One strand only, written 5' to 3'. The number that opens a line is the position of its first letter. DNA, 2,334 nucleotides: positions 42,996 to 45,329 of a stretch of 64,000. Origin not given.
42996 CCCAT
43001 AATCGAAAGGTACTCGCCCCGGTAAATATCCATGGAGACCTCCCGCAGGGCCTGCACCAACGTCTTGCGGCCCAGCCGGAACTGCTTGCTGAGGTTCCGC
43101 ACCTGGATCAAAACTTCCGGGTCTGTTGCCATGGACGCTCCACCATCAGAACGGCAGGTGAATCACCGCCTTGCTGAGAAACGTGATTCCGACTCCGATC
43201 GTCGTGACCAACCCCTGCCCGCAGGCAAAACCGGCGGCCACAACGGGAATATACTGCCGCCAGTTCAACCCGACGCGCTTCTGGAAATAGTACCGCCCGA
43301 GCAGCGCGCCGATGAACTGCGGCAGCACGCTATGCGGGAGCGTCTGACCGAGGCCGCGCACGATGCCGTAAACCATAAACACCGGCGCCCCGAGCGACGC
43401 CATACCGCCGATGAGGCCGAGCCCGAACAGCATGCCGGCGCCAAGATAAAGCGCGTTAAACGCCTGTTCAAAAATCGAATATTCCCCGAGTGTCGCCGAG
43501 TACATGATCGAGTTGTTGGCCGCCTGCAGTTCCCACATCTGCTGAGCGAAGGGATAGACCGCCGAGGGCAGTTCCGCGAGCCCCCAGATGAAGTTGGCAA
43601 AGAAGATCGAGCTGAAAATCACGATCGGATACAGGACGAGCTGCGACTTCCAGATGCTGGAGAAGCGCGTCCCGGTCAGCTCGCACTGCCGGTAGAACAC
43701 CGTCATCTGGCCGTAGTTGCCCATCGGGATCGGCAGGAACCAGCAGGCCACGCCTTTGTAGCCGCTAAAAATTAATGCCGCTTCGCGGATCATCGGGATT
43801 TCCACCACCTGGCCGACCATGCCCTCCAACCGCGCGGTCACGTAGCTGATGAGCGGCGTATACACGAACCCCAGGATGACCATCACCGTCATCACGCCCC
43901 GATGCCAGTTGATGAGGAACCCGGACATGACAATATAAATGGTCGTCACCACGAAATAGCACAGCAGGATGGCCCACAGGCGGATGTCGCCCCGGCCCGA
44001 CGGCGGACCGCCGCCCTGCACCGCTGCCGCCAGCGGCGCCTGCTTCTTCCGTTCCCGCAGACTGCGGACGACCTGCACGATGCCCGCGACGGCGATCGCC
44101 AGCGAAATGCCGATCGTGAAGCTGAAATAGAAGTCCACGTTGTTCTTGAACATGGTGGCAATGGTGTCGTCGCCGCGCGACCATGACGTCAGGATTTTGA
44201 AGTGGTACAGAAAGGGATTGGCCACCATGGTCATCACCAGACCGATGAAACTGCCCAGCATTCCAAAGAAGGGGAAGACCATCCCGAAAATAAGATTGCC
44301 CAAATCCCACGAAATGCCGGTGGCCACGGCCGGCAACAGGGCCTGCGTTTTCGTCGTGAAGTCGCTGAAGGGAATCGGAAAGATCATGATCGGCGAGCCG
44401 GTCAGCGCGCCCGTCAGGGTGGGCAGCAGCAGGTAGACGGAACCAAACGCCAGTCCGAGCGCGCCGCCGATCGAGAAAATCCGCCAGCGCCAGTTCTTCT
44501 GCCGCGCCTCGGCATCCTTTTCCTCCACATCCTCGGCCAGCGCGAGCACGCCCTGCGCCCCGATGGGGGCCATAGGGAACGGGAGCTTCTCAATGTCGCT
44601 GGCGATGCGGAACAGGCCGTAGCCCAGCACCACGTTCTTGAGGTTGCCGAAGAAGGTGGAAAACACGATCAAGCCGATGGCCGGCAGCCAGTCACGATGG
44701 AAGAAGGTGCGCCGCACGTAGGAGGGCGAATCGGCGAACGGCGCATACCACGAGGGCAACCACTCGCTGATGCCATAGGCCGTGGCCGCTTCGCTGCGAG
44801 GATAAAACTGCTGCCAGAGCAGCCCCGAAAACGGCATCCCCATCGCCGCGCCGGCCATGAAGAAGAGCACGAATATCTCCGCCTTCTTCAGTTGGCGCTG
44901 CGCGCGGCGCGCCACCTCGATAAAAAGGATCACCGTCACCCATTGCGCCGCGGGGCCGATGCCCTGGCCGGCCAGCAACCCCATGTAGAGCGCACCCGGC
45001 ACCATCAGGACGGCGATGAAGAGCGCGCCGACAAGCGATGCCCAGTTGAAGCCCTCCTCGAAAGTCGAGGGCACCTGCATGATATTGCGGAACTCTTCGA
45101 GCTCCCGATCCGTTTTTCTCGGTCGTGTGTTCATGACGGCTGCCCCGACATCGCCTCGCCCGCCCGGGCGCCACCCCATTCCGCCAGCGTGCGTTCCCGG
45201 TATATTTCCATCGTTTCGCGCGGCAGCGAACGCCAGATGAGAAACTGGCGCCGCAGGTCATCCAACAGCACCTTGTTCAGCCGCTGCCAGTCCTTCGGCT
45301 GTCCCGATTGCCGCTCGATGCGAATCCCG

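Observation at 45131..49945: Giant fusion protein whose M28/PA ectodomain has lost the metal ligands (pseudo-peptidase) and is wired to an FtsX mechanotransmission module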

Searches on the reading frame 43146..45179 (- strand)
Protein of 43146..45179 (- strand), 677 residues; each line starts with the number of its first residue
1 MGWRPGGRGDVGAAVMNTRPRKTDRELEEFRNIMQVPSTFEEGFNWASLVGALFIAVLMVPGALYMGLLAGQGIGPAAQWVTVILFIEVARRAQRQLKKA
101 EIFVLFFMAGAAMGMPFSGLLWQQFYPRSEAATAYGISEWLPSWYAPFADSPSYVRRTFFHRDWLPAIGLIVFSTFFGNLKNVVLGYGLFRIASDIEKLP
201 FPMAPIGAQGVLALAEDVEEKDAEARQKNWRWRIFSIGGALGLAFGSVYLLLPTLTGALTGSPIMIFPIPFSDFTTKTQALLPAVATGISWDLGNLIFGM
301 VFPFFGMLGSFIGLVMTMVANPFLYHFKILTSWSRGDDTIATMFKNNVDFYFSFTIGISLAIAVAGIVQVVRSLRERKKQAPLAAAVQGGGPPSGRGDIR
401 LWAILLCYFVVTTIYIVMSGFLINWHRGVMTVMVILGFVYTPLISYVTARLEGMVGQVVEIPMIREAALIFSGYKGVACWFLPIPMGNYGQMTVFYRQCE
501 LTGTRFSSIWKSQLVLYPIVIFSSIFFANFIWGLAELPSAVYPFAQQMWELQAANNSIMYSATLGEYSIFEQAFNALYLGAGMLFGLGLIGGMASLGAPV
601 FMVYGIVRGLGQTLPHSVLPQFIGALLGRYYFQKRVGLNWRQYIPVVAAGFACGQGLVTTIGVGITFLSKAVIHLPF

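Call 6: search_protein_families(library=ncbifam, proteins=[window:43146-45179:-], max_evalue=1)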
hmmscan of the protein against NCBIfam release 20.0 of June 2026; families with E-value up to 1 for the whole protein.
window:43146-45179:- (677 aa): 0 families

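Call 7: search_protein_families(library=pfam, proteins=[window:43146-45179:-], max_evalue=1)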
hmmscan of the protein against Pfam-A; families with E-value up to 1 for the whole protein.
window:43146-45179:- (677 aa): 0 families

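Call 61: search_solved_structures(query=window:43146-45179:-, max_evalue=1)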
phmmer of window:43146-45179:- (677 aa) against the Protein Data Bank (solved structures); distinct sequences matched with E-value up to 1: 0.

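Call 67: search_solved_structures(query=A5, max_evalue=10)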
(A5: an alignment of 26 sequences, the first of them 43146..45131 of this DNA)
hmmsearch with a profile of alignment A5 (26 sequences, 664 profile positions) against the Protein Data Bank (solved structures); distinct sequences matched with E-value up to 10: 0.
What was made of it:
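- On OPT oligopeptide transporter family (for the coupled downstream gene): There is no PDB match (call 67).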

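Call 68: search_protein_families(library=pfam, alignment_id=A5, max_evalue=0.1)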
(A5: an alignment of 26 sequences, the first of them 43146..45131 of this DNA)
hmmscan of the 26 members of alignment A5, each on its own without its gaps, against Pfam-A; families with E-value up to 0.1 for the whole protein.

A. member 1, window:43146-45131:- (661 aa): 1 family
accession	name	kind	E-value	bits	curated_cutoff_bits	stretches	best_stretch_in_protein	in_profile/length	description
PF03169.20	OPT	-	0.0069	15.5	25.8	1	534-643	505-616/623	OPT oligopeptide transporter protein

B. families by the number of members that match (of 26 scanned): 4 families
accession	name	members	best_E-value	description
PF03169.20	OPT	24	7.8e-12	OPT oligopeptide transporter protein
PF07578.16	LAB_N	2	0.0082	Lipid A Biosynthesis N-terminal domain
PF05915.17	TMEM_230_134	1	0.026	Transmembrane proteins 230/134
PF04238.17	DUF420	1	0.047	Protein of unknown function (DUF420)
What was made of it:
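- On OPT oligopeptide transporter family (for the coupled downstream gene): Of 26 orthologues, 24 hit at E<=0.1, best 7.8e-12 (call 68).
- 24 of 26 OPT-like members hit Pfam OPT, best 8e-12 (call 68). The window's own protein scores only 15.5 bits (call 68), and there is no PDB match (call 67).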
